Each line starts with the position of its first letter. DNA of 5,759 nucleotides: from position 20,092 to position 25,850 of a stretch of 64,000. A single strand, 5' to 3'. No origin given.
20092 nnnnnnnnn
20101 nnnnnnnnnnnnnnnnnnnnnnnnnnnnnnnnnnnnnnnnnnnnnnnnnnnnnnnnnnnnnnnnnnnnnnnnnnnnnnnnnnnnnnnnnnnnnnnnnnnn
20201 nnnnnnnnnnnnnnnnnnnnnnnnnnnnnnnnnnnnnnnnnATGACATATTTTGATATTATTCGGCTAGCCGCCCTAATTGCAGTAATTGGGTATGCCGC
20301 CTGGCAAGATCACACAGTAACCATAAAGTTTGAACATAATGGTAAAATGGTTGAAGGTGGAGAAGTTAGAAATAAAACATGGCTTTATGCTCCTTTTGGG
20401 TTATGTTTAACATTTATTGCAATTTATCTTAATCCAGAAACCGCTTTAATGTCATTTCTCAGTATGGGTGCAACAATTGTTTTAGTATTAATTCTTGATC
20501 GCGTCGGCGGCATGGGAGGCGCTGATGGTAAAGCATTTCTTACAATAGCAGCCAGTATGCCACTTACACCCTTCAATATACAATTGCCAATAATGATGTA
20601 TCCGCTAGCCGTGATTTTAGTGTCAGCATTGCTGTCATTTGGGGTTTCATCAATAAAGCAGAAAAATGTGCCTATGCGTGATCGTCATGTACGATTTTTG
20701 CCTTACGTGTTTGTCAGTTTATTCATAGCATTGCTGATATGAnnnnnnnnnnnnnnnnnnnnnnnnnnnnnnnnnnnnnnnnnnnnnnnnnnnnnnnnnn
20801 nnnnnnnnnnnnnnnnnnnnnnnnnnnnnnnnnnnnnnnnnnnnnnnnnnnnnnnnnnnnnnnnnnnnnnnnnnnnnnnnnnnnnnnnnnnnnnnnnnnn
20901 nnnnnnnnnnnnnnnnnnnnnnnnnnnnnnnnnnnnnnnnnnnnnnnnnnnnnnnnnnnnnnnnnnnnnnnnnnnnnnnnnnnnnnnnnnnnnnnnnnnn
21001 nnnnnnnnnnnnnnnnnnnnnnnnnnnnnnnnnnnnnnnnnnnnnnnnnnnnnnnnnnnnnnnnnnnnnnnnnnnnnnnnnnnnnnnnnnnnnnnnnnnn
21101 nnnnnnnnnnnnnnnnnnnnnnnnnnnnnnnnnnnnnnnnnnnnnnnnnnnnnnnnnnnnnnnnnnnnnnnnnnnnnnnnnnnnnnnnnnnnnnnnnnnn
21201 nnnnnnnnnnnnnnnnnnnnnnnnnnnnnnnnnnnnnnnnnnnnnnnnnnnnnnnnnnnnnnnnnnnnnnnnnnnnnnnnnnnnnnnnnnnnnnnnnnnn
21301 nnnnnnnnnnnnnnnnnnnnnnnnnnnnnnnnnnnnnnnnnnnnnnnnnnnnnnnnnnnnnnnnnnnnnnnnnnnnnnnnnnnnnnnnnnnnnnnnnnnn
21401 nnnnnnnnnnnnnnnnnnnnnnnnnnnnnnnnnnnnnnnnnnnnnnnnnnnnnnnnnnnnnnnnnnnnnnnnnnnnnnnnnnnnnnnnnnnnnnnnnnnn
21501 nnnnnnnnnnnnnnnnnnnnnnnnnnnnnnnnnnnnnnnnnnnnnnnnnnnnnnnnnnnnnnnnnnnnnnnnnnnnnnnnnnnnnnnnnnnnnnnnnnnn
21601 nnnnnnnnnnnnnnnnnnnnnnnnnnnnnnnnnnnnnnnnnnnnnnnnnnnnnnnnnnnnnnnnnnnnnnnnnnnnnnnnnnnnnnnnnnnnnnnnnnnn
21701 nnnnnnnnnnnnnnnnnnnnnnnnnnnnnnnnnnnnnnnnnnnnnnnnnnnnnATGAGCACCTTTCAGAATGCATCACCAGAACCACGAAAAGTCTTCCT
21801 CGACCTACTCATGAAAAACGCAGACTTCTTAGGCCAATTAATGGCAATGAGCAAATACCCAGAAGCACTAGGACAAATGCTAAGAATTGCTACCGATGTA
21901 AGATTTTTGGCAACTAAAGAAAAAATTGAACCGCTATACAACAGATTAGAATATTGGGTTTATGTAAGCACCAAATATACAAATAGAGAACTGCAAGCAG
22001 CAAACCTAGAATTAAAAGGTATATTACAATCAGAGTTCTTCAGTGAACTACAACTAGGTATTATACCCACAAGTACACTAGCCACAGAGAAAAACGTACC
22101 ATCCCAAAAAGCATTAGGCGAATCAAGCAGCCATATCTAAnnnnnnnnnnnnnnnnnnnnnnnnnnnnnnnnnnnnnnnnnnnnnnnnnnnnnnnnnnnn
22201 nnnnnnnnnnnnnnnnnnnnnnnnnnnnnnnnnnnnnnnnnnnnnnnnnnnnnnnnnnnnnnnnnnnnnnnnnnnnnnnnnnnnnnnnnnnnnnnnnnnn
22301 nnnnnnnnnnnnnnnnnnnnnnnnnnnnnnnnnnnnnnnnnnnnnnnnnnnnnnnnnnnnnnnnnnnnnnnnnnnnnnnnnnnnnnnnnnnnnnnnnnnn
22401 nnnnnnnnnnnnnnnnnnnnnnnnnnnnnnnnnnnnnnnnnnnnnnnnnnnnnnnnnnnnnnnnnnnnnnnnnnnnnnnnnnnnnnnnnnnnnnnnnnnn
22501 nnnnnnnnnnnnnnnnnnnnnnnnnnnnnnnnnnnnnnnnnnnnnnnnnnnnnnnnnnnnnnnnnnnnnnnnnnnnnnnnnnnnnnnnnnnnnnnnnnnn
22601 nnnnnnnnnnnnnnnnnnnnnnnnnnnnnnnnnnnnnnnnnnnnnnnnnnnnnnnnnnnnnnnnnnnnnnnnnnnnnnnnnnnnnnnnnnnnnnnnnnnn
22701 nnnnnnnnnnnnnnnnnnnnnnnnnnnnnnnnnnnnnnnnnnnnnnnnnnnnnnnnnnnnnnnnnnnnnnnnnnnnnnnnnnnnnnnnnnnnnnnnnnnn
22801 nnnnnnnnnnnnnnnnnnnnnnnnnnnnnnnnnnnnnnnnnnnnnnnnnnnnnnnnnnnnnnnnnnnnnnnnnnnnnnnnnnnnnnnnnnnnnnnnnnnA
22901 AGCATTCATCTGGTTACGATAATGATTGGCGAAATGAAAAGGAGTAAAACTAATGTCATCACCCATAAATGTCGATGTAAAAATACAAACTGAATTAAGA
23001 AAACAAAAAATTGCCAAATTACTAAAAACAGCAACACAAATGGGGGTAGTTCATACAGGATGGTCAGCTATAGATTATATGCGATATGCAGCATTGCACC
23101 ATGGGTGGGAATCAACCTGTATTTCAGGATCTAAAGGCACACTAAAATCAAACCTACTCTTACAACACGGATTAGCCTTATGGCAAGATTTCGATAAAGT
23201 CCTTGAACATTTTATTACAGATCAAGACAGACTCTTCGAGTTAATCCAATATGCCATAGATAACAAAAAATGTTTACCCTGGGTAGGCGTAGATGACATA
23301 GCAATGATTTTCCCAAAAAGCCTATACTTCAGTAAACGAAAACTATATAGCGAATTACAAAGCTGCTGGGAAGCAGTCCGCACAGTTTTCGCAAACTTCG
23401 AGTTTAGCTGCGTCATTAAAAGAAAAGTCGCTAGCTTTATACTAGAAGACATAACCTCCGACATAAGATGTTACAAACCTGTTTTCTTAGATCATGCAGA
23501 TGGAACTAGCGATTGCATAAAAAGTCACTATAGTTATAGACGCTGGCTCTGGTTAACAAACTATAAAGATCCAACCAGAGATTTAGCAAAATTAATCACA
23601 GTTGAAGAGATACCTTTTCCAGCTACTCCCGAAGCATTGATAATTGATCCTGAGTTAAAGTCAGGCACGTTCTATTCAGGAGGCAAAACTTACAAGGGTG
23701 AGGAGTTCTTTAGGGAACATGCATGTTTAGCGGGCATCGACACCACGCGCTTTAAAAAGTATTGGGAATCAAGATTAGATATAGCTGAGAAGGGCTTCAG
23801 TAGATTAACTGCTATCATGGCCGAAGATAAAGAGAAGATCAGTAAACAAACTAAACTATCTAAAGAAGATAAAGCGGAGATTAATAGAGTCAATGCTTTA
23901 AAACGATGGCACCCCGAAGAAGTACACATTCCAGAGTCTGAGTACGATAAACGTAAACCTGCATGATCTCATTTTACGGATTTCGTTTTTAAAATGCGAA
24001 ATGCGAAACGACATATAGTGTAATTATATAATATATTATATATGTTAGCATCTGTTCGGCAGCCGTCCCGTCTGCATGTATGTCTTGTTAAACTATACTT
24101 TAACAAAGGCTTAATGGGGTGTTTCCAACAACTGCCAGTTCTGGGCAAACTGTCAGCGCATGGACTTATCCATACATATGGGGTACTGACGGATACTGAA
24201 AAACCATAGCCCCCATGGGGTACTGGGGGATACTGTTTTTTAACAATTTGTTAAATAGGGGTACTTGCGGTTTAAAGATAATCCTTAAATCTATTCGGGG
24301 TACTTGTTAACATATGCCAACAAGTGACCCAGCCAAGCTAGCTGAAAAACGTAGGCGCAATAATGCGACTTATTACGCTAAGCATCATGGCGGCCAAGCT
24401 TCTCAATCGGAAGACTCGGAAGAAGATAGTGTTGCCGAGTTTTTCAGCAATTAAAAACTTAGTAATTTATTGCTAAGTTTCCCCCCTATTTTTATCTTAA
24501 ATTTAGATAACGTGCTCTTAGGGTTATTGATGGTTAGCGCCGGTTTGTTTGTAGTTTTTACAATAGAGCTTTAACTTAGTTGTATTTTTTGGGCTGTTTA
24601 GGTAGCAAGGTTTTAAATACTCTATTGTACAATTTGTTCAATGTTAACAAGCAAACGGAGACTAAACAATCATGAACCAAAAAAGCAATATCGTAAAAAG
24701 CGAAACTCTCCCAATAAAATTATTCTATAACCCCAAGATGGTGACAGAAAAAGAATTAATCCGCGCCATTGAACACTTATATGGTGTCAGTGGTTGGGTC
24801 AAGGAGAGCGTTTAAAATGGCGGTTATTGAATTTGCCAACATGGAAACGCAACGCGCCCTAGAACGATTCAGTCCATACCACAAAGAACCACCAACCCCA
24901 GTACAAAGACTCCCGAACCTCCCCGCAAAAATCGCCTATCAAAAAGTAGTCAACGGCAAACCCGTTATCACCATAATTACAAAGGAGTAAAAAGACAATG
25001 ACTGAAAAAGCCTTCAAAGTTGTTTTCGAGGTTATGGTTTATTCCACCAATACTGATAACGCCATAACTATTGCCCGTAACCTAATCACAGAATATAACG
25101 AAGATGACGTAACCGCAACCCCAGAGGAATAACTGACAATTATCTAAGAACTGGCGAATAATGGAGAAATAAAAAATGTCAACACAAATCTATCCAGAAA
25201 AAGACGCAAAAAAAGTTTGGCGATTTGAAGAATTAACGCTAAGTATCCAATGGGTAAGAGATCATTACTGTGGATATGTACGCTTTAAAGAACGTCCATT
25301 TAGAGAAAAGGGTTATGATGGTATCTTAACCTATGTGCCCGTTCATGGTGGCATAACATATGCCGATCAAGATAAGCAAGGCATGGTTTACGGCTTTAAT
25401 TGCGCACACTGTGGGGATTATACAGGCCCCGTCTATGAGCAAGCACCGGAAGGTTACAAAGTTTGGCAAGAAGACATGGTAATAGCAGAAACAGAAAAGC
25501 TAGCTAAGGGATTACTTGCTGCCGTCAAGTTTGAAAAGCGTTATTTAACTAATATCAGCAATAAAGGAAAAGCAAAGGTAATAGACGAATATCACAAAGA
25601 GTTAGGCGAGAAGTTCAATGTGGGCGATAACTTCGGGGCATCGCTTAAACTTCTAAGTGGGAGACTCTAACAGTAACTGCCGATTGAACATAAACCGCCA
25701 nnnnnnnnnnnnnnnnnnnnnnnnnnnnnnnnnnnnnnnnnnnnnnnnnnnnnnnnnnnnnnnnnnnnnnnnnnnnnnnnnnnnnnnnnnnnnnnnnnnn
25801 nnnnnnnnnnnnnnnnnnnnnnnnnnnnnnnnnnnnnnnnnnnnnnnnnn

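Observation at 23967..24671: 700-bp non-coding hub with four iterons at about 40-bp spacing, inverted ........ palindromes, an AT tract and a tandem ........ repeat: candidate replication origin or master regulatory region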

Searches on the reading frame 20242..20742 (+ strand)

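Call 7: search_protein_families(library=pfam, proteins=[window:20242-20742:+], max_evalue=0.01)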
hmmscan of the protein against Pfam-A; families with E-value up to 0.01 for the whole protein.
window:20242-20742:+ (166 aa): 1 family
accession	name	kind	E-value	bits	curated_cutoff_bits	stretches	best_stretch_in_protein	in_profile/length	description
PF01478.23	Peptidase_A24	-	3.1e-06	28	26.5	1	41-130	19-97/104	Type IV leader peptidase family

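Call 8: search_protein_families(library=phrogs, proteins=[window:20242-20742:+], max_evalue=0.01)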
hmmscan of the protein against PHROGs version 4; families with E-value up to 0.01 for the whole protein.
window:20242-20742:+ (166 aa): 0 families

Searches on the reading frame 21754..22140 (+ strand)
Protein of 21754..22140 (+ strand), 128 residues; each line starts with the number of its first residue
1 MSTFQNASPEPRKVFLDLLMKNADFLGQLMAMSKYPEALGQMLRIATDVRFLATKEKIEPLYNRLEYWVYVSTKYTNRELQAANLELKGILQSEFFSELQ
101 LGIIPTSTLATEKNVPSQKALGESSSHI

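Call 7: search_protein_families(library=pfam, proteins=[window:21754-22140:+], max_evalue=0.01)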
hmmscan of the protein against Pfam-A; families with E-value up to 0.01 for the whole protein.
window:21754-22140:+ (128 aa): 0 families

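Call 8: search_protein_families(library=phrogs, proteins=[window:21754-22140:+], max_evalue=0.01)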
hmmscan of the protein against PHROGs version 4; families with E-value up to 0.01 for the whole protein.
window:21754-22140:+ (128 aa): 0 families

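Call 87: find_homologous_proteins(query=window:21754-22137:+, max_evalue=0.001)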
Query window:21754-22137:+ (128 aa): 11 proteins with E <= 0.001 among 20 candidates.
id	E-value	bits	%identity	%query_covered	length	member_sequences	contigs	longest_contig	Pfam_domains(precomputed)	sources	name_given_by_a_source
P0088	1.0e-62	227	100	85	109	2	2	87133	-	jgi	jgi:hypothetical protein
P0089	7.0e-53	196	73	100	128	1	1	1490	-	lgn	-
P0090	1.9e-49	184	69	91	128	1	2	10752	-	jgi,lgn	jgi:hypothetical protein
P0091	5.3e-47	177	66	100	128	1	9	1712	-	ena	-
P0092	1.2e-44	169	63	100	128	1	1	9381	-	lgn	-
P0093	2.7e-44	168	66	91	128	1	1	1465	-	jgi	jgi:hypothetical protein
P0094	1.8e-43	165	64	100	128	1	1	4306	-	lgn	-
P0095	2.3e-41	158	61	100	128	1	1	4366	-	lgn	-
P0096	1.9e-38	149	67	85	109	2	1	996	-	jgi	-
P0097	7.1e-29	118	63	68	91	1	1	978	-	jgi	jgi:hypothetical protein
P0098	1.8e-7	49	33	98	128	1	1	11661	-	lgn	-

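Call 96: predict_structure(alignment_id=A5)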
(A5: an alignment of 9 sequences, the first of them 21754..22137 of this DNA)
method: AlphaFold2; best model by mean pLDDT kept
length: 128 residues; sequences in the alignment: 9
mean_pLDDT: 75.7   pTM: 0.63
mean pLDDT of the five models: 75.7, 75.4, 75.1, 74.8, 72.9
residues with pLDDT >= 90: 54; 70-90: 31; 50-70: 9; < 50: 34
segments of 3 or more residues with pLDDT < 50: 1-7, 102-128
pLDDT, mean of each block of 10 residues (from residue 1): 49 81 90 93 93 90 96 90 93 73 45 42 43
secondary structure, 60 per line:
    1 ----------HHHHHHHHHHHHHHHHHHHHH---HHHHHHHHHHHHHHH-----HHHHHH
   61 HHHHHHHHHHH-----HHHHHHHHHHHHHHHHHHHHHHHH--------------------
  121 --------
elements in order: H11-31 H35-49 H55-71 H77-100

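Call 98: fold_search(model_id=the predicted structure, library=viral)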
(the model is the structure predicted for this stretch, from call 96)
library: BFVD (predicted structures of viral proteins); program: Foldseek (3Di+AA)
matches with E <= 10: 328; with E <= 0.001: 0
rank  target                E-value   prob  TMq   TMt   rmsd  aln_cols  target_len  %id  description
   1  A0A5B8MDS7            4.9e-01  0.35  0.27  0.18  21.4       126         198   13  33K [Ovine adenovirus 8]
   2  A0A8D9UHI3            4.9e-01  0.28  0.25  0.08  29.0       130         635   14  Prohead protease [Bacteriophage sp.]
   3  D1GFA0                6.4e-01  0.60  0.35  0.41  12.2       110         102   17  Uncharacterized protein [Betafusellovirus yellowstonense]
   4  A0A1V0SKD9            6.4e-01  0.38  0.33  0.14  20.1       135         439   16  VWFA domain-containing protein [Klosneuvirus KNV1]
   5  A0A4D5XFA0            8.3e-01  0.72  0.44  0.12  17.6       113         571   12  Uncharacterized protein [Pithovirus LCPAC102]
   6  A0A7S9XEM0            8.3e-01  0.21  0.28  0.19  19.8       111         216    9  (no name in the UniProt tables at hand)
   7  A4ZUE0                8.8e-01  0.75  0.45  0.48   8.0       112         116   12  Uncharacterized protein OR117 [Acidianus bottle-shaped virus (isolate Italy/Pozzuoli)]
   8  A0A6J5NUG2            9.3e-01  0.82  0.40  0.53   4.0        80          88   14  Uncharacterized protein [uncultured Caudovirales phage]
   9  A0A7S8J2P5            9.8e-01  0.38  0.31  0.34   6.7       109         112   10  (no name in the UniProt tables at hand)
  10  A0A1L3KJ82            9.8e-01  0.12  0.21  0.16  13.1       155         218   11  (no name in the UniProt tables at hand)
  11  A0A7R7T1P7            9.8e-01  0.12  0.22  0.12  17.5       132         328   19  Uncharacterized protein [Osugoroshi virus]
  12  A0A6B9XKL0            9.8e-01  0.11  0.21  0.19  16.8       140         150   14  (no name in the UniProt tables at hand)
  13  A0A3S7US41            1.1e+00  0.13  0.22  0.23  16.6       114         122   18  (no name in the UniProt tables at hand)
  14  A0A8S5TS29            1.1e+00  0.54  0.40  0.43   8.5       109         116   15  Uncharacterized protein [Siphoviridae sp. ctEw721]
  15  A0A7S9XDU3            1.1e+00  0.25  0.27  0.09  16.3       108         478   12  Uncharacterized protein [Virus NIOZ-UU157]
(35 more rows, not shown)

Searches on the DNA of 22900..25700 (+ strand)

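Call 4: search_dna_similar(query=window:22900-25700:+, collection=phages, mode=near, max_rows=25)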
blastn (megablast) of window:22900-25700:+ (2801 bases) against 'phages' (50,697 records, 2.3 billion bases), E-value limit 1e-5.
No match.

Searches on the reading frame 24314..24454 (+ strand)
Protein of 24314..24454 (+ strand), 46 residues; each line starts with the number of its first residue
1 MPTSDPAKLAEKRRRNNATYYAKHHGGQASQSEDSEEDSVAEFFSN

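Call 7: search_protein_families(library=pfam, proteins=[window:24314-24454:+], max_evalue=0.01)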
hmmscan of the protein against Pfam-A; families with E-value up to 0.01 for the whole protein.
window:24314-24454:+ (46 aa): 0 families

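Call 8: search_protein_families(library=phrogs, proteins=[window:24314-24454:+], max_evalue=0.01)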
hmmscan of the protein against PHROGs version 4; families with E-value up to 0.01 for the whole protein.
window:24314-24454:+ (46 aa): 0 families

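Call 76: find_homologous_proteins(query=A4, max_evalue=0.01)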
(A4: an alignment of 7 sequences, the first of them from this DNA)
Query A4 (7 sequences) (46 aa, profile of the alignment): 11 proteins with E <= 0.01 among 46 candidates.
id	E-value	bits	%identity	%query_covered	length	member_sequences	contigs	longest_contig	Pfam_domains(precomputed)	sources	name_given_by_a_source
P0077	2.7e-12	64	46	76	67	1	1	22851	-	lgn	-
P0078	1.7e-11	62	32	48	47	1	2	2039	-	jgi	jgi:hypothetical protein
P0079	1.1e-9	56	36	48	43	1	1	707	-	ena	-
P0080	5.8e-8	50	37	93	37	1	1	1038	-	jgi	jgi:hypothetical protein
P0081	7.6e-8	50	32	78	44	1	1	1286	-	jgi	jgi:hypothetical protein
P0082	1.1e-7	49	59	74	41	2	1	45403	-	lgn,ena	-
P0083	9.7e-5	40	31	83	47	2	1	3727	-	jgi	jgi:hypothetical protein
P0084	2.6e-4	39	35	65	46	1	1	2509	-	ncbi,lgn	-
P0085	3.1e-4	38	35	65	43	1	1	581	-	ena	-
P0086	1.3e-3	36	31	83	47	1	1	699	-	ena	-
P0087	3.9e-3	35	46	76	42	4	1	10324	-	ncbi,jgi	jgi:hypothetical protein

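Call 78: find_encoding_contigs(protein=P0082, flank=6000, max_places=2)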
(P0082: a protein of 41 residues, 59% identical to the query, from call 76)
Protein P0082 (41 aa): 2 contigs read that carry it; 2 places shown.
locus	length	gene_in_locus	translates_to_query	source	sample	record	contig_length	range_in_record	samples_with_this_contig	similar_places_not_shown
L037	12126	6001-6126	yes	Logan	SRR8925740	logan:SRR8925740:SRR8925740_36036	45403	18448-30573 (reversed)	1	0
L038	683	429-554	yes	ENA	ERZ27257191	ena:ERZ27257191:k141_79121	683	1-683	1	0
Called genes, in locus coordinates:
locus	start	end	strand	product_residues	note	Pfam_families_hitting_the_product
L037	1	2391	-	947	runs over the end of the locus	-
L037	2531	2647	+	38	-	-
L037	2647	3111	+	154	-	-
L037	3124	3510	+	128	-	-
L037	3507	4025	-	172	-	-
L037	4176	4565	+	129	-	-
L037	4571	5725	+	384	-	-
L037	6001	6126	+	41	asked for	-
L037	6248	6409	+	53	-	-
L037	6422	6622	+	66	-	-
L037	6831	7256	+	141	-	-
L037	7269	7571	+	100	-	-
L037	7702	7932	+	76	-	-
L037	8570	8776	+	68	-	-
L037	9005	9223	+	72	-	-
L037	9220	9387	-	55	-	-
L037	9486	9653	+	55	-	-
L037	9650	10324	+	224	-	-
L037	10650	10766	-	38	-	-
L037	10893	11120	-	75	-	-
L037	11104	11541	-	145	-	-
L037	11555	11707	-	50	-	-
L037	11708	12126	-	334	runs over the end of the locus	-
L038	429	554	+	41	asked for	-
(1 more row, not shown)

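Call 95: search_protein_families(library=pfam, proteins=[window:24314-24451:+, P0087, P0084], max_evalue=10)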
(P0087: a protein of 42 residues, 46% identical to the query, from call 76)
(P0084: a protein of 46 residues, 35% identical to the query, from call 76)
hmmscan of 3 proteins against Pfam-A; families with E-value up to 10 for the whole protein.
seq(46 aa): 0 families

P0087 (42 aa): 1 family
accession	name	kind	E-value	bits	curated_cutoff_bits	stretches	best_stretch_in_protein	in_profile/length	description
PF16619.10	SUIM_assoc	-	0.027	14.9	34.1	1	10-33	16-39/60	Unstructured region C-term to UIM in Ataxin3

P0084 (46 aa): 1 family
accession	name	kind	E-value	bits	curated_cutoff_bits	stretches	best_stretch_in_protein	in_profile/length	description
PF25806.1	RHH_ERCC6L2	-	0.15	12.8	27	1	7-39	34-66/75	ERCC6L2-like, ribbon-helix-helix domain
